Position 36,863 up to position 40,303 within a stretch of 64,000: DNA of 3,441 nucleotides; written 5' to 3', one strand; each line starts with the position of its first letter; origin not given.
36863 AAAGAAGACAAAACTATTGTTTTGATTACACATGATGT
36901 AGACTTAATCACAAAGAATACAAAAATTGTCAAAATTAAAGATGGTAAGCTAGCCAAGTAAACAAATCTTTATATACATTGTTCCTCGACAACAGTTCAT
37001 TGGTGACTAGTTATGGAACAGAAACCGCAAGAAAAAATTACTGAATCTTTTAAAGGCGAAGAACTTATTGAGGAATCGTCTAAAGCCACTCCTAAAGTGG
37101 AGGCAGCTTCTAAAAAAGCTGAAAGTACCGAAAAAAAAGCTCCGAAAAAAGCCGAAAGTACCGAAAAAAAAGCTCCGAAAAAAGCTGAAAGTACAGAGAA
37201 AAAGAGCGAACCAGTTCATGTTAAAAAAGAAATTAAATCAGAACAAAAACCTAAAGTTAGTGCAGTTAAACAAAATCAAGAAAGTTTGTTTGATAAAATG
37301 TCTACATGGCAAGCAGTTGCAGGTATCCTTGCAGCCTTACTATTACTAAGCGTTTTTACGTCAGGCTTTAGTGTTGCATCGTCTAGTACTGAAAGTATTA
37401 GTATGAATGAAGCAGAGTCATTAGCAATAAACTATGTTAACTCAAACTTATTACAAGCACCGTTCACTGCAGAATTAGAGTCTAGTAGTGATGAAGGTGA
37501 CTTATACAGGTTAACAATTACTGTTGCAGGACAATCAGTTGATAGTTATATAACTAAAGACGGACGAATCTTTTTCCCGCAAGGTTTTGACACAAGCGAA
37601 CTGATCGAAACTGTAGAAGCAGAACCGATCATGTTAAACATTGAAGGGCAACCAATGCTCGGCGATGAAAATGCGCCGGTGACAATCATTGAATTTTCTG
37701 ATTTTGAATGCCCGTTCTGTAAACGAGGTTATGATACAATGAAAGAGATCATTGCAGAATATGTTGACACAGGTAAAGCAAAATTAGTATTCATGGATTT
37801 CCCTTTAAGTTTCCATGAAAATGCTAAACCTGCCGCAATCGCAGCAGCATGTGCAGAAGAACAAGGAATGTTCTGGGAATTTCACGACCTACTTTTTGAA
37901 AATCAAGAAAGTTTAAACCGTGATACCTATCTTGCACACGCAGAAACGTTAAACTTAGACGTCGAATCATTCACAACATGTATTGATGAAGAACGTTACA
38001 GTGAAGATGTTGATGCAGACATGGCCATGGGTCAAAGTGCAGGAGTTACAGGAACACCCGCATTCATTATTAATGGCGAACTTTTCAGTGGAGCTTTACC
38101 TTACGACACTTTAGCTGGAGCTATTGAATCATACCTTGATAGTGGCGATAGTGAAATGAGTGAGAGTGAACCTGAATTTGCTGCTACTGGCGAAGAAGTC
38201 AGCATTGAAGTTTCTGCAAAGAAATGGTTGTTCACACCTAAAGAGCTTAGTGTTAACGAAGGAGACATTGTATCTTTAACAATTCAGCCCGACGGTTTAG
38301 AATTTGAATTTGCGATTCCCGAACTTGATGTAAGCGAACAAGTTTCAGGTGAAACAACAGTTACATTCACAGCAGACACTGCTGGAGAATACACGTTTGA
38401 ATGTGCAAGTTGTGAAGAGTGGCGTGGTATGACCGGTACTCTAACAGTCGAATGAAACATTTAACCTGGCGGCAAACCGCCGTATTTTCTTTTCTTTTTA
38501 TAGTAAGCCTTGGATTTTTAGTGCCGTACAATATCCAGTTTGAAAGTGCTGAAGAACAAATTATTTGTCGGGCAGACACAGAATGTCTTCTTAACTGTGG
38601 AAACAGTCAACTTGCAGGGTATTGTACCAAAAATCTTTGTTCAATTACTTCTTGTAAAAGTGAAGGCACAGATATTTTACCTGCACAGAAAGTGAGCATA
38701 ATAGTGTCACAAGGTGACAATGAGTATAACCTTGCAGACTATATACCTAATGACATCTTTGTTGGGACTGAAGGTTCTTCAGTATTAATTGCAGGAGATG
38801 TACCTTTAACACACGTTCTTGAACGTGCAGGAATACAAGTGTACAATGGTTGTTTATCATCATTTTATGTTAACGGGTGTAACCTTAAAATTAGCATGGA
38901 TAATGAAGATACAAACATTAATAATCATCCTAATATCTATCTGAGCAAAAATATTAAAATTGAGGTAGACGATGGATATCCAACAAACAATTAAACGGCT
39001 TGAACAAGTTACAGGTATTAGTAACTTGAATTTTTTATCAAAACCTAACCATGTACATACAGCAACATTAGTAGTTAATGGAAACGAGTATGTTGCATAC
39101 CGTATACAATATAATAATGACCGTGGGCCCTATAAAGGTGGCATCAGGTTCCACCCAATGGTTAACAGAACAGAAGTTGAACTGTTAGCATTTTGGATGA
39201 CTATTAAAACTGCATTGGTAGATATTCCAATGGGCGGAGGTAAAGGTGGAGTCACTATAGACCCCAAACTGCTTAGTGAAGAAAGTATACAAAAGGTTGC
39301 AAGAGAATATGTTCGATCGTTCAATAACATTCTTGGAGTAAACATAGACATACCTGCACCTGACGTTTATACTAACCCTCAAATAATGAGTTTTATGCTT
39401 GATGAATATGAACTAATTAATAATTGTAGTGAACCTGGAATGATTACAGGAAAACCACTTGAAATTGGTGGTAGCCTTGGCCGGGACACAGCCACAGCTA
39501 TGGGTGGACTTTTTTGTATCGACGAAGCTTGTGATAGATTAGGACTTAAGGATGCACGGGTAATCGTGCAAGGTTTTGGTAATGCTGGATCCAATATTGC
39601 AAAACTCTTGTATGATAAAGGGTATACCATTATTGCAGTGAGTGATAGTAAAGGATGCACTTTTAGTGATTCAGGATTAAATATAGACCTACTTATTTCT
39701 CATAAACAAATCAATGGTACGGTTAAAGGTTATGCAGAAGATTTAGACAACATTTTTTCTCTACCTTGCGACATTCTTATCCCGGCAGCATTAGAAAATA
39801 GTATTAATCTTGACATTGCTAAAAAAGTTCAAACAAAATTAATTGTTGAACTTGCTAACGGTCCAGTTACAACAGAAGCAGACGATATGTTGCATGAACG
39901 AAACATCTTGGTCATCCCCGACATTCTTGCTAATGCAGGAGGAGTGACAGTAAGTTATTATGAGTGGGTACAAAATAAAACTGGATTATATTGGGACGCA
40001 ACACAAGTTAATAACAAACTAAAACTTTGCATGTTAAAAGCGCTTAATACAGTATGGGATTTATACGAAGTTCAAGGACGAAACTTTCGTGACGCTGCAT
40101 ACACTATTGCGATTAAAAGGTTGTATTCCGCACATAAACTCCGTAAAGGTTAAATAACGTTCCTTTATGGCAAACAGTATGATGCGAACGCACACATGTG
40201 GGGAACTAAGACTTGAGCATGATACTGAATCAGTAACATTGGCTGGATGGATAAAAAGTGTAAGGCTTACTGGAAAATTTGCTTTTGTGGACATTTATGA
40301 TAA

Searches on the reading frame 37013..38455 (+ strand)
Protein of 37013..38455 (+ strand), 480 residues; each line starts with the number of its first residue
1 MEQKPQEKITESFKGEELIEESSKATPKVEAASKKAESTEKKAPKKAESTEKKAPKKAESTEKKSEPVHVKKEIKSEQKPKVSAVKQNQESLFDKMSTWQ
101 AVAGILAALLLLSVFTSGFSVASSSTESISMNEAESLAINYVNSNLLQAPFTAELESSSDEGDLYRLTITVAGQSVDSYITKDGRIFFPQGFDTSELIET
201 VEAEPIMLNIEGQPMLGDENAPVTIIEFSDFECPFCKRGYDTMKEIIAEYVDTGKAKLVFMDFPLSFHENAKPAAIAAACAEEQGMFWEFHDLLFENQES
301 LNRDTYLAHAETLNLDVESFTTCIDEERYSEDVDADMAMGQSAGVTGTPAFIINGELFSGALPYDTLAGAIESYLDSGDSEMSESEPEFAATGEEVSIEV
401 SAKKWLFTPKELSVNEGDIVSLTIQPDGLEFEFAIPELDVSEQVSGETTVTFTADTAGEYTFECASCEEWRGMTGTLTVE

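Call 36: search_protein_families(library=pfam, proteins=[window:37013-38455:+], max_evalue=0.001)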
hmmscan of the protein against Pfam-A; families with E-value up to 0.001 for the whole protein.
window:37013-38455:+ (480 aa): 4 families
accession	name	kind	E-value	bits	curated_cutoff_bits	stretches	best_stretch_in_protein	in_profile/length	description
PF13462.12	Thioredoxin_4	-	6e-37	127.8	23.2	1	211-372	3-164/165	Thioredoxin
PF01323.26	DSBA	-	9.5e-24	84.7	25.6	1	224-371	1-190/191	DSBA-like thioredoxin domain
PF13473.12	Cupredoxin_1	-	5.3e-08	33.3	27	1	390-479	17-104/104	Cupredoxin-like domain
PF13098.12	Thioredoxin_2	-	2.1e-05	25.2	27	1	223-367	7-100/104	Thioredoxin-like domain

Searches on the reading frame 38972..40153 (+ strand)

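Call 59: search_protein_families(library=pfam, proteins=[window:38972-40153:+], max_evalue=0.001)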
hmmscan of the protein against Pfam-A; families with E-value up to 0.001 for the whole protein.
window:38972-40153:+ (393 aa): 2 families
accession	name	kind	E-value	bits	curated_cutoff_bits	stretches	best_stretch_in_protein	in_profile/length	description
PF00208.27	ELFV_dehydrog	-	7e-70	235.9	23.4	1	166-391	1-240/241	Glutamate/Leucine/Phenylalanine/Valine dehydrogenase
PF02812.23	ELFV_dehydrog_N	-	1.6e-43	148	25.3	1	40-147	21-128/129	Glu/Leu/Phe/Val dehydrogenase, dimerisation domain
